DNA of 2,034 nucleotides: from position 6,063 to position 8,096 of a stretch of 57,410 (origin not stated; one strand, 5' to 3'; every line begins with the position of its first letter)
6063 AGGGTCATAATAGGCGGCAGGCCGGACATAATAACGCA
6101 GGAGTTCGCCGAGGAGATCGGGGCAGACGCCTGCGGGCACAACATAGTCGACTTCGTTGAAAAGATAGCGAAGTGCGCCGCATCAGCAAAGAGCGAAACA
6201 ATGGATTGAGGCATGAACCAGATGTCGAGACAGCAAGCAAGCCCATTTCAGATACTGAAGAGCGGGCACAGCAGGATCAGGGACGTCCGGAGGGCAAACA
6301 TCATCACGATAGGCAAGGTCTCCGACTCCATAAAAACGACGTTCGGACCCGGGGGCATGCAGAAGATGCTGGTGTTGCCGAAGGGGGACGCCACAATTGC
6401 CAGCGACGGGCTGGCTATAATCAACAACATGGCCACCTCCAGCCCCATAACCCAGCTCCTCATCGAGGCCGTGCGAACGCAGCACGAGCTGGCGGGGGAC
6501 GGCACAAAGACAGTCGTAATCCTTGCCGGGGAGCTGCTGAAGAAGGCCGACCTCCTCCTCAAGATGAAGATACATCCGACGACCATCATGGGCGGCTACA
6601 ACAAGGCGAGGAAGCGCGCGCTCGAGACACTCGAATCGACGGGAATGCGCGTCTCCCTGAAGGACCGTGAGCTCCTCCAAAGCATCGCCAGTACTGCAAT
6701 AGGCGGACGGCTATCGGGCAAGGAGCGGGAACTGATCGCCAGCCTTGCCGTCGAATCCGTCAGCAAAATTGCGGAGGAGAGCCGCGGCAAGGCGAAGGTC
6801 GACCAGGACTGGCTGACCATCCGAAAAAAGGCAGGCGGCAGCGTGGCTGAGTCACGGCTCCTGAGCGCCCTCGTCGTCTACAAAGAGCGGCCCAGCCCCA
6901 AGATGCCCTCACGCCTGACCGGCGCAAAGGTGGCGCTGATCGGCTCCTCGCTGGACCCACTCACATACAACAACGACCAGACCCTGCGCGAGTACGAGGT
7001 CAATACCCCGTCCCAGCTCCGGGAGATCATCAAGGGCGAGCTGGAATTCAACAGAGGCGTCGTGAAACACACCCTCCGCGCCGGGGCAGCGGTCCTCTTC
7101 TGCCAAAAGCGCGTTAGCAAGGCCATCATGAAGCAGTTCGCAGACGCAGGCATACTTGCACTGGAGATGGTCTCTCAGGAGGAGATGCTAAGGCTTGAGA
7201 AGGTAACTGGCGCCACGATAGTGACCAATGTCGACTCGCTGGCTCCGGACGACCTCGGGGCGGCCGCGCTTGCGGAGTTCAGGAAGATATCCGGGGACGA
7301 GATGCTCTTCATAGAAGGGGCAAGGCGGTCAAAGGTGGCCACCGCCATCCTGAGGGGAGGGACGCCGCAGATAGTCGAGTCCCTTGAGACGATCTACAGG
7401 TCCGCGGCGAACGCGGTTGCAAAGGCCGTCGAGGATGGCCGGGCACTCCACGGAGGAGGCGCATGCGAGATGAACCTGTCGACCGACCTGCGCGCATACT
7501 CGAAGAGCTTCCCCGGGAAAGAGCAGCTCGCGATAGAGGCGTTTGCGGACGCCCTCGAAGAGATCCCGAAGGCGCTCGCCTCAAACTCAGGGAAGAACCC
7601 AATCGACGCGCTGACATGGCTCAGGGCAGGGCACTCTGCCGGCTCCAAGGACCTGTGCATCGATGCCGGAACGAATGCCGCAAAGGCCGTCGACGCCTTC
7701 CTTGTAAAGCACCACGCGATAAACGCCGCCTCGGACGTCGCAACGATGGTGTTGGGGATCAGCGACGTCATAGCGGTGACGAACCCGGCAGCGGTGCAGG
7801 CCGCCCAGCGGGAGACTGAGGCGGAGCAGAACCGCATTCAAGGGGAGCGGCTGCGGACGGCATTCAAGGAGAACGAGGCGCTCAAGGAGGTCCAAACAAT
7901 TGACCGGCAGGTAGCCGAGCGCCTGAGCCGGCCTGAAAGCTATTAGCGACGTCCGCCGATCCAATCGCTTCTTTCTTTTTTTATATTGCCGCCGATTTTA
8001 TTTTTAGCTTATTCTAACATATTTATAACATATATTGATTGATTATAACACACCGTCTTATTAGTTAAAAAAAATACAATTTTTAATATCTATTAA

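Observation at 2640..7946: MT2 methyltransferase operon carrying a MoxR AAA+ ATPase, a VWA protein, a second corrinoid protein and a private group II chaperonin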

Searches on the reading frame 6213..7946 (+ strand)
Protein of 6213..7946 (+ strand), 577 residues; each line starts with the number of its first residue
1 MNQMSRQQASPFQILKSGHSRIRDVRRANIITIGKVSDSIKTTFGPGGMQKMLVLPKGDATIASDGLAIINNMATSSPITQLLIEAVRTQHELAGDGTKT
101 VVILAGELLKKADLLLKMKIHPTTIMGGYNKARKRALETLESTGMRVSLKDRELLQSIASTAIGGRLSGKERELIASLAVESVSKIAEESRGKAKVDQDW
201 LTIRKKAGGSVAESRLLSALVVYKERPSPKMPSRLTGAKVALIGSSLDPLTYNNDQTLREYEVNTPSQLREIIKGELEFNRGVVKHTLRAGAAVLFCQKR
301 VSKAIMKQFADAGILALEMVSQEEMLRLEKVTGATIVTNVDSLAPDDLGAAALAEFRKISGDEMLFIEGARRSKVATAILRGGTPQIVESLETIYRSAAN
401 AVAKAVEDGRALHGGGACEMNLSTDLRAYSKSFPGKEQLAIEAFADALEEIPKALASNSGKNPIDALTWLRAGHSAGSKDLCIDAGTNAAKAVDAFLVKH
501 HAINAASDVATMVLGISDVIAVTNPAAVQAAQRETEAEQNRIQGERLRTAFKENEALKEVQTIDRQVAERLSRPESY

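Call 3: search_protein_families(library=pfam, proteins=[window:6213-7946:+])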
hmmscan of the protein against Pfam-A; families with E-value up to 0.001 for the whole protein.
window:6213-7946:+ (577 aa): 1 family
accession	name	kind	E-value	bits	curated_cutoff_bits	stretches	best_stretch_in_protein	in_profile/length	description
PF00118.29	Cpn60_TCP1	-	5.2e-132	441.4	34.3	1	36-521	1-487/490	TCP-1/cpn60 chaperonin family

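Call 4: search_protein_families(library=ncbifam, proteins=[window:6213-7946:+])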
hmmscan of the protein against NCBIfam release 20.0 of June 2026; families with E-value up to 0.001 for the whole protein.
window:6213-7946:+ (577 aa): 16 families
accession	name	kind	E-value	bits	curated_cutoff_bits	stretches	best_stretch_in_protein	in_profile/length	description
NF041083.2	thermosome_beta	equivalog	3.4e-141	471.8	400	1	11-522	2-519/520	thermosome subunit beta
NF041082.2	thermosome_alpha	equivalog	3.5e-138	461.7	450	1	11-522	2-518/519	thermosome subunit alpha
TIGR02339.1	thermosome_arch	subfamily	1.7e-135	452.8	671.1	1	13-522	3-520/521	thermosome subunit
TIGR02343.1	chap_CCT_epsi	equivalog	1.2e-85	288.2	710.5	1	10-521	9-530/532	T-complex protein 1 subunit epsilon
TIGR02342.1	chap_CCT_delta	equivalog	5e-85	286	695.35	1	19-521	4-515/517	T-complex protein 1 subunit delta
TIGR02340.1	chap_CCT_alpha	equivalog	5.1e-85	286.2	800.2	1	23-477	11-470/536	T-complex protein 1 subunit alpha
TIGR02344.1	chap_CCT_gamma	equivalog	2e-84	284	553.45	1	23-521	15-521/526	T-complex protein 1 subunit gamma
TIGR02345.1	chap_CCT_eta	equivalog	8.3e-82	275.2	669.2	1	28-522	22-520/523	T-complex protein 1 subunit eta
TIGR02346.1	chap_CCT_theta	equivalog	2.5e-74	250.6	455.9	1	13-521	4-518/531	T-complex protein 1 subunit theta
TIGR02347.1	chap_CCT_zeta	equivalog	2.1e-66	224.6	587.15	1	21-521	13-524/531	T-complex protein 1 subunit zeta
TIGR02341.1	chap_CCT_beta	equivalog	4.3e-64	217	522.15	1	21-522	11-514/519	T-complex protein 1 subunit beta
NF009487.0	PRK12849.1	subfamily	2.1e-16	59.3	352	2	32-162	18-150/543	chaperonin GroEL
NF000592.1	PRK00013.1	subfamily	9.3e-14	50.8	397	1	25-161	10-148/524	chaperonin GroEL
TIGR02348.1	GroEL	equivalog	4.5e-13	48.5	582.1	1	31-164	16-151/526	chaperonin GroEL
NF009488.0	PRK12850.1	subfamily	1.5e-08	33.6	475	1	32-165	19-154/544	chaperonin GroEL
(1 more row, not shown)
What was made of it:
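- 6213..7946 (+): Divergent long thermosome (group II chaperonin) paralog. TIGR02339 scores 452.8, below its cutoff of 671 (calls 3, 4).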

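Call 26: search_solved_structures(query=window:6213-7946:+, show_alignments=1)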
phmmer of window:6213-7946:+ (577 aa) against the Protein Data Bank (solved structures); distinct sequences matched with E-value up to 0.001: 145 (the best 60 are shown).
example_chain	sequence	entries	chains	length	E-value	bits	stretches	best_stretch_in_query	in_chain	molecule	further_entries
9rwp_A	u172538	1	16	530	1.2e-115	390.2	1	20-526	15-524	Ancestral Group II Chaperonin (ACII)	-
3j1e_A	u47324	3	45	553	1.3e-106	360.5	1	8-523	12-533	Chaperonin beta subunit | Chaperonin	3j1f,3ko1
1q3r_A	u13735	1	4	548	3.3e-105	355.8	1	8-522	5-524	Thermosome alpha subunit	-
6xhi_A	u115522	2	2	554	1.9e-104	353.3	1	8-538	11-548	Thermosome subunit beta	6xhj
4xcg_B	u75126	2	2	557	2e-104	353.2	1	8-538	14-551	Thermosome subunit beta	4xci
1q3s_A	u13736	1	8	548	2.1e-104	353.2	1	8-522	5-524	Thermosome alpha subunit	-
4xcd_A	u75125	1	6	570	2.1e-104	353.1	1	8-538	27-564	Thermosome subunit beta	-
5w74_A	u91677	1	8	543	2.2e-104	353.1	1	23-522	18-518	Chaperonin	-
3j3x_A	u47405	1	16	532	2.4e-104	353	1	23-522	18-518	Chaperonin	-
3kfb_A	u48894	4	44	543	2.5e-104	352.9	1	23-522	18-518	Chaperonin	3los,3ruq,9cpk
1q2v_A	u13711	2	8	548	4e-104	352.2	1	8-522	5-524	Thermosome alpha subunit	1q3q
3izh_A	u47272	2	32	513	7.1e-104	351.4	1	23-522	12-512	Chaperonin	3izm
7rak_U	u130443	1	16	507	1.2e-103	350.7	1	23-522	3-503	Chaperonin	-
5w79_A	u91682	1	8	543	1.4e-103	350.5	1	23-522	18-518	Chaperonin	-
7r9e_J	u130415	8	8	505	1.6e-103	350.2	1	23-522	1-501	Chaperonin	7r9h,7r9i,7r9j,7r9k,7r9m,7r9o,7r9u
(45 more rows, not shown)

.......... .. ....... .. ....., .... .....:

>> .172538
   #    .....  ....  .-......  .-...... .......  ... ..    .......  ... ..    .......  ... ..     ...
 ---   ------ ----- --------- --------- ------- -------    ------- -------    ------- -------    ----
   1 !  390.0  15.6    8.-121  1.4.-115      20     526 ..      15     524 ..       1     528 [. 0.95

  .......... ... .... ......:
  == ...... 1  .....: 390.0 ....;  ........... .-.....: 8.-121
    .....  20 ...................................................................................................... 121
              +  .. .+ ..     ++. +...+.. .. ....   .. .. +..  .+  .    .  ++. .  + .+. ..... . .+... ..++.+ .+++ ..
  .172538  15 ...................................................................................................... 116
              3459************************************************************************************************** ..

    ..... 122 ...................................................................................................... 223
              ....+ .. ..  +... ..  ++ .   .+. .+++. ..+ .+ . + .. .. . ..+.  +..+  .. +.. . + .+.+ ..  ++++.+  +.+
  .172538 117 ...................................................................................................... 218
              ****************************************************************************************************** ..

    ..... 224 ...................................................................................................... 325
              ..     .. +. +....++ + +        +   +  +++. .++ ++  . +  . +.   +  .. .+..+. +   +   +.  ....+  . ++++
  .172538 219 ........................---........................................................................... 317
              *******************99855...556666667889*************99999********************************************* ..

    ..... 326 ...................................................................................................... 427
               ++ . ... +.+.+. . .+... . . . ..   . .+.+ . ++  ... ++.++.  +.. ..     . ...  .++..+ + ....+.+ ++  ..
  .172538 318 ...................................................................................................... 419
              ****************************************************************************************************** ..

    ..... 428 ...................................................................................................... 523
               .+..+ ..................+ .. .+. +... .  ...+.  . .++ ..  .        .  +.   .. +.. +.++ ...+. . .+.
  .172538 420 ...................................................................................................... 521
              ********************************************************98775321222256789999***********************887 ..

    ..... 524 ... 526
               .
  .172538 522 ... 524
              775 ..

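Call 44: find_homologous_proteins(query=window:6213-7946:+)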
Query window:6213-7946:+ (577 aa): 598 proteins with E <= 0.001 among 8000 candidates; the best 120 are listed.
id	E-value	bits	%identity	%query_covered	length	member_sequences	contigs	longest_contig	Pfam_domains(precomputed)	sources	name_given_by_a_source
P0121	0.0e+0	1163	95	100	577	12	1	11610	PF00118.30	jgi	-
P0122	0.0e+0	1098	89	100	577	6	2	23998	PF00118.30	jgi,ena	-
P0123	0.0e+0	1060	87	99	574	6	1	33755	PF00118.30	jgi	-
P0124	7.3e-251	851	70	99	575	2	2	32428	PF00118.30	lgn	-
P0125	1.8e-182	626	51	99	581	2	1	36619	PF00118.30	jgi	-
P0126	5.3e-180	617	52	98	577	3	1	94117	PF00118.30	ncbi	-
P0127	9.2e-179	613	51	99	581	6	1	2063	PF00118.30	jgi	-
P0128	2.2e-173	596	52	98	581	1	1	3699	PF00118.30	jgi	jgi:chaperonin GroEL (HSP60 family)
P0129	4.7e-173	595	52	99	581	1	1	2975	PF00118.30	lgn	-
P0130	8.1e-173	594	51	99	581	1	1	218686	PF00118.30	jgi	jgi:chaperonin GroEL (HSP60 family)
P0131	1.2e-172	593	50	99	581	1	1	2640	PF00118.30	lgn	-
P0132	1.7e-171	589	51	99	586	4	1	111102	PF00118.30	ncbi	-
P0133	1.8e-170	586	50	99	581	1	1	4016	PF00118.30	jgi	jgi:chaperonin GroEL (HSP60 family)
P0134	7.7e-170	584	49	99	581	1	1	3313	PF00118.30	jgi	-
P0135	2.4e-168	579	50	99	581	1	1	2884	PF00118.30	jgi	jgi:chaperonin GroEL (HSP60 family)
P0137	1.0e-160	554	47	98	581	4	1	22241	PF00118.30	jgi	jgi:chaperonin GroEL (HSP60 family)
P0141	5.4e-154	532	47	98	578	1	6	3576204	PF00118.30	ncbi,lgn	ncbi:MAG: thermosome subunit beta [Candidatus Freyarchaeum deiterrae]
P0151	5.8e-136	472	43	98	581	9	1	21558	PF00118.30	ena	-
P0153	2.0e-134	467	42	97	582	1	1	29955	PF00118.30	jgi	jgi:thermosome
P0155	4.0e-134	466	43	97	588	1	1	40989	PF00118.30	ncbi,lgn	-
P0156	2.7e-131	457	42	100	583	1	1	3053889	PF00118.30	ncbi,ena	-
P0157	3.7e-126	440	41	98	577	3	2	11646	PF00118.30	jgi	-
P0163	3.4e-118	414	40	95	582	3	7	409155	PF00118.30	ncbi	ncbi:MAG: thermosome subunit alpha [Candidatus Jordarchaeales archaeon]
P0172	2.9e-106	374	41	89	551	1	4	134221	PF00118.30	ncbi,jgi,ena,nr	ncbi:MAG: TCP-1/cpn60 chaperonin family protein [Candidatus Verstraetearchaeota archaeon]|jgi:thermo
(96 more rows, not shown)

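Call 45: find_encoding_contigs(protein=P0141, flank=8000, max_places=1)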
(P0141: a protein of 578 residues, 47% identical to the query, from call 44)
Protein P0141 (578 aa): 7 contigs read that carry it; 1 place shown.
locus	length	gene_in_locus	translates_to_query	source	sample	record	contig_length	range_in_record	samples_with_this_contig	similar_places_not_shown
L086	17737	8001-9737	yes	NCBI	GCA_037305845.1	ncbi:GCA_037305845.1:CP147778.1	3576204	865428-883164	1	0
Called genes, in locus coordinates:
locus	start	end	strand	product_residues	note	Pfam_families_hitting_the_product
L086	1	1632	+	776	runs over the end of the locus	PF00890:FAD_binding_2, PF01266:DAO, PF07992:Pyr_redox_2, PF12831:FAD_oxidored, PF13450:NAD_binding_8, PF13187:Fer4_9, PF12838:Fer4_7, PF02662:FlpD, +15 more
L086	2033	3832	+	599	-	PF05048:NosD, PF13229:Beta_helix, PF05048:NosD (weak), PF13229:Beta_helix (weak)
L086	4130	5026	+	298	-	PF01210:NAD_Gly3P_dh_N (weak), PF01262:AlaDh_PNT_C (faint), PF02737:3HCDH_N, PF03446:NAD_binding_2, PF00725:3HCDH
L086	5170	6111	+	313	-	PF01210:NAD_Gly3P_dh_N (weak), PF02737:3HCDH_N, PF00725:3HCDH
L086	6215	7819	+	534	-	PF13600:DUF4140, PF13598:DUF4139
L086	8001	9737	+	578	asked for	PF00118:Cpn60_TCP1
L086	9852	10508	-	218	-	PF02607:B12-binding_2, PF02310:B12-binding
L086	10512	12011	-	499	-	PF06253:MTTB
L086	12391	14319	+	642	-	PF00111:Fer2, PF17650:RACo_linker, PF17651:Raco_middle, PF14574:RACo_C_ter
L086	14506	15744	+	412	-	PF00162:PGK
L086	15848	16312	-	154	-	PF15956:DUF4760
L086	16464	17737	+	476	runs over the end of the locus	PF01565:FAD_binding_4, PF02913:FAD-oxidase_C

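Call 46: find_encoding_contigs(protein=P0156, flank=8000, max_places=1)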
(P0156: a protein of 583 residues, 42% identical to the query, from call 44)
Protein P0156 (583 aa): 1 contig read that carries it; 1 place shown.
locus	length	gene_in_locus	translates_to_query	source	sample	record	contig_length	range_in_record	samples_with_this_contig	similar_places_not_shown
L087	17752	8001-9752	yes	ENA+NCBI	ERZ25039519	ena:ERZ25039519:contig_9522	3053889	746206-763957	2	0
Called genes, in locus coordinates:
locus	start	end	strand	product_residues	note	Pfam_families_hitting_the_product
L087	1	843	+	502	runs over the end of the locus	PF06253:MTTB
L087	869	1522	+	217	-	PF02607:B12-binding_2, PF02310:B12-binding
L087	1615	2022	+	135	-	-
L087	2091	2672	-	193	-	-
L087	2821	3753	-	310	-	-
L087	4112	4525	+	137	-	PF02007:MtrH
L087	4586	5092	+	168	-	PF02007:MtrH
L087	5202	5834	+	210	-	PF02607:B12-binding_2, PF02310:B12-binding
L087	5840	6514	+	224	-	PF00111:Fer2, PF17650:RACo_linker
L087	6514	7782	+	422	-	PF17651:Raco_middle, PF14574:RACo_C_ter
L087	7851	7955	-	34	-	-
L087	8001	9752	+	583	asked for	PF00118:Cpn60_TCP1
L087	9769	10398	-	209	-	PF04055:Radical_SAM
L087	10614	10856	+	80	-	-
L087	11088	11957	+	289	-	PF04055:Radical_SAM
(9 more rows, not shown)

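Call 47: find_encoding_contigs(protein=P0163, flank=8000, max_places=1)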
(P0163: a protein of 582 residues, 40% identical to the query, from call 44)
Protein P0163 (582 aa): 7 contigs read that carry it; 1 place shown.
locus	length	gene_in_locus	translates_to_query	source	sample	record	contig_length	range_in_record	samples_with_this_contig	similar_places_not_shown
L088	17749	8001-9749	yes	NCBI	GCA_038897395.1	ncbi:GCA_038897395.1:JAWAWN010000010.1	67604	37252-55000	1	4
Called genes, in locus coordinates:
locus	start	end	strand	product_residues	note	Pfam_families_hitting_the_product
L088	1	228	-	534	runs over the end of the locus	PF00682:HMGL-like, PF22617:HCS_D2, PF08502:LeuA_dimer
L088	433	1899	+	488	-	PF01545:Cation_efflux, PF16916:ZT_dimer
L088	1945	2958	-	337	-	PF04055:Radical_SAM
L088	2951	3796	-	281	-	PF04055:Radical_SAM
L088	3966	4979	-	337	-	PF00478:IMPDH (faint), PF03060:NMO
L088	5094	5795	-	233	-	PF13404:HTH_AsnC-type (faint), PF13412:HTH_24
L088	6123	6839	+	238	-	-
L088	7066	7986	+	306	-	PF02007:MtrH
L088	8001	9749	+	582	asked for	PF00118:Cpn60_TCP1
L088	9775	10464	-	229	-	PF02607:B12-binding_2, PF02310:B12-binding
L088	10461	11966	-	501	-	PF06253:MTTB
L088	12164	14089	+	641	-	PF00111:Fer2, PF17650:RACo_linker, PF17651:Raco_middle, PF14574:RACo_C_ter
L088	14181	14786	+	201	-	-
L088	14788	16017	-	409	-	PF01210:NAD_Gly3P_dh_N (weak), PF02737:3HCDH_N, PF00725:3HCDH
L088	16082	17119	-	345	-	PF00296:Bac_luciferase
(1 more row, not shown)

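Call 52: find_related_loci(query=A2, collection=metagenome_contigs, flank=8000)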
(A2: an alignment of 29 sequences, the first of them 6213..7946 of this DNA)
Query A2 (577 aa) in metagenome_contigs; peptide patterns used: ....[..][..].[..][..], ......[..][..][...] (x = any residue, [..] = any of these).
600 stretches matched a pattern (row limit reached: there are more); 574 encode a relative of the query (tblastn E <= 1e-3); the best 80 are kept; 80 distinct loci.
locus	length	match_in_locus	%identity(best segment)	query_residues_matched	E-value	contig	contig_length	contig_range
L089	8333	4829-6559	89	1-577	0e+0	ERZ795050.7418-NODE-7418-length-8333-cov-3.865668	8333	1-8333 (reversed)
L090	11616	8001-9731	96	1-577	0e+0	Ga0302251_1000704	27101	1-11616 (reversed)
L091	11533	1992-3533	40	10-521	3e-114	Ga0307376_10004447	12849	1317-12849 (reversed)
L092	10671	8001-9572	40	7-525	4e-113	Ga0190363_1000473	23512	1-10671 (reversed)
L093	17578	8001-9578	41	3-523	2e-113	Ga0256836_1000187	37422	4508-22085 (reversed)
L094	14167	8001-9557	40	11-523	3e-113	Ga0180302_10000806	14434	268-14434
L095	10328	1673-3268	39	4-527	4e-113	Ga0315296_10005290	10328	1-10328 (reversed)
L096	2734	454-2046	38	1-525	2e-116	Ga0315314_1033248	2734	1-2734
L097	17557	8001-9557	40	11-523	1e-111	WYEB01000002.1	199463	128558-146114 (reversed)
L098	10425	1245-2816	39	2-521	3e-111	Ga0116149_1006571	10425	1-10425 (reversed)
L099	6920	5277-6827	41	11-521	2e-111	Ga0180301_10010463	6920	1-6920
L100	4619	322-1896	39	7-525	3e-112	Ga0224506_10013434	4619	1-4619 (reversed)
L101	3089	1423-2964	40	10-521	2e-114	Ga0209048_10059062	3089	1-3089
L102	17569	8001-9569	39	4-521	5e-111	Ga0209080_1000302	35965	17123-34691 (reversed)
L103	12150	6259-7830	39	2-521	7e-111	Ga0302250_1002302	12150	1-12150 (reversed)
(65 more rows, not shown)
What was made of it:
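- Tried and rejected: Metagenome scan for thermosome paralogs (call 52).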

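Call 54: find_encoding_contigs(protein=P0137, flank=6000, max_places=1)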
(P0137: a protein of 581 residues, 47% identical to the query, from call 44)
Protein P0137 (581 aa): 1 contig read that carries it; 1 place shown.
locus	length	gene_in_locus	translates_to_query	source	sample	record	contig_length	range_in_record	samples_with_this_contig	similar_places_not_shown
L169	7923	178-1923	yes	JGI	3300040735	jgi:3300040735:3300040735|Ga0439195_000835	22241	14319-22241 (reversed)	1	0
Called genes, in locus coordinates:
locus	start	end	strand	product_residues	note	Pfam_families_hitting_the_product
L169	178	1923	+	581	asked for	PF00118:Cpn60_TCP1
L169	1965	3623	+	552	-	PF17651:Raco_middle, PF14574:RACo_C_ter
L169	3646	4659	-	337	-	PF01208:URO-D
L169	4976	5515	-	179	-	-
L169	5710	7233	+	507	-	PF06253:MTTB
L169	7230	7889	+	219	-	PF02607:B12-binding_2, PF02310:B12-binding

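Call 55: find_encoding_contigs(protein=P0155, flank=6000, max_places=1)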
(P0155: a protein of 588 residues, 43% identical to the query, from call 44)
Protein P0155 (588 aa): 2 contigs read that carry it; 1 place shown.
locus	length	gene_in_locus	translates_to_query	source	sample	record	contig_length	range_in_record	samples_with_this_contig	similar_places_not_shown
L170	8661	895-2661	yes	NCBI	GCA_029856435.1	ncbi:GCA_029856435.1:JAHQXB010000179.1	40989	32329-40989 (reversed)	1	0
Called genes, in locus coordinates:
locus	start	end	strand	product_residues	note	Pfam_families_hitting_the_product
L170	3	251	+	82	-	?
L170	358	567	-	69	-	-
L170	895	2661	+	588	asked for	PF00118:Cpn60_TCP1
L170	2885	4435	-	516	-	PF02771:Acyl-CoA_dh_N, PF02770:Acyl-CoA_dh_M, PF00441:Acyl-CoA_dh_1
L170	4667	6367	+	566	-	PF02776:TPP_enzyme_N, PF00205:TPP_enzyme_M, PF02775:TPP_enzyme_C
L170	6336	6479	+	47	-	-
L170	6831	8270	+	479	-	PF01565:FAD_binding_4, PF02913:FAD-oxidase_C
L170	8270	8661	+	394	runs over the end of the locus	PF13183:Fer4_8, PF13534:Fer4_17 (weak), PF02754:CCG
